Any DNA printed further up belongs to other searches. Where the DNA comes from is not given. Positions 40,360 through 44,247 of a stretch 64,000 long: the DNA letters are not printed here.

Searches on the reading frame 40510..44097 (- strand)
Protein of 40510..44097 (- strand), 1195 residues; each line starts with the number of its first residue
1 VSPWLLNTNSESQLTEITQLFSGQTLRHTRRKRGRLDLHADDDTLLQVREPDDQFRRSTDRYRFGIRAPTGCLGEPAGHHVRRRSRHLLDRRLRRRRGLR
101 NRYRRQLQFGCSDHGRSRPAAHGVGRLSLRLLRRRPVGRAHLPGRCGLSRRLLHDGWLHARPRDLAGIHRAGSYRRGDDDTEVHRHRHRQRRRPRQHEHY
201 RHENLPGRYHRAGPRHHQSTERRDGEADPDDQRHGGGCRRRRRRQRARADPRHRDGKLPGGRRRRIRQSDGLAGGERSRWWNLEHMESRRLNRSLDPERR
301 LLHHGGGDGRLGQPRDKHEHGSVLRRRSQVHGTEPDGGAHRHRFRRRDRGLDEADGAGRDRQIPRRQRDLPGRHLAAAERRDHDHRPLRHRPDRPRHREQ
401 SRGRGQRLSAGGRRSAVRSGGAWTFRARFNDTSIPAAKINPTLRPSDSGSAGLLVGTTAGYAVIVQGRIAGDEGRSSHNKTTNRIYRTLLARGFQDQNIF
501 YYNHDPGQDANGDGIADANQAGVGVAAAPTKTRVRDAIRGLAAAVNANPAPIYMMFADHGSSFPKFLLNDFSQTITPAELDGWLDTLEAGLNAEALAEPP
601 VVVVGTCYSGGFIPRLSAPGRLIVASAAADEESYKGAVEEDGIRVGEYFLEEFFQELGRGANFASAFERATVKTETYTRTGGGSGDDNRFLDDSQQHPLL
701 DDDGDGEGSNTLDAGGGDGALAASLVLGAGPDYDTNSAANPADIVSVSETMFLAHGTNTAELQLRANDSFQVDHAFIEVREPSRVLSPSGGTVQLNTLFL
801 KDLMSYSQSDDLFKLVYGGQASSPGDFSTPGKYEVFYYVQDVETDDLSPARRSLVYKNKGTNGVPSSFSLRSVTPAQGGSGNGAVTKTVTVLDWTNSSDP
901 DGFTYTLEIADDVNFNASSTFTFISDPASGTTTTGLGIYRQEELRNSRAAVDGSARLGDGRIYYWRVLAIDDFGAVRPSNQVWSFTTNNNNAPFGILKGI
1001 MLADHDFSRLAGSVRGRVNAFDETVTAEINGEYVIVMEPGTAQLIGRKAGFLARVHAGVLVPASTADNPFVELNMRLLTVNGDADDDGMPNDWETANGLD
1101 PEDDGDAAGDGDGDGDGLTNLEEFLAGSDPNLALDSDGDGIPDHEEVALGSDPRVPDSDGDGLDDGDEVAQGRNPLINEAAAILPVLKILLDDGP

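Call 11: search_protein_families(library=pfam, proteins=[window:40510-44097:-], max_evalue=0.001)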
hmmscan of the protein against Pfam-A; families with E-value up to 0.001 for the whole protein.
window:40510-44097:- (1195 aa): 2 families
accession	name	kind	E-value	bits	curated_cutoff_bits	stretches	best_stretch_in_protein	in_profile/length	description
PF18884.5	TSP3_bac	-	6.2e-08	32.8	25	2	1135-1153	1-19/22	Bacterial TSP3 repeat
PF01650.23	Peptidase_C13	-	8.5e-08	32.5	22.8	1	552-659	111-215/258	Peptidase C13 family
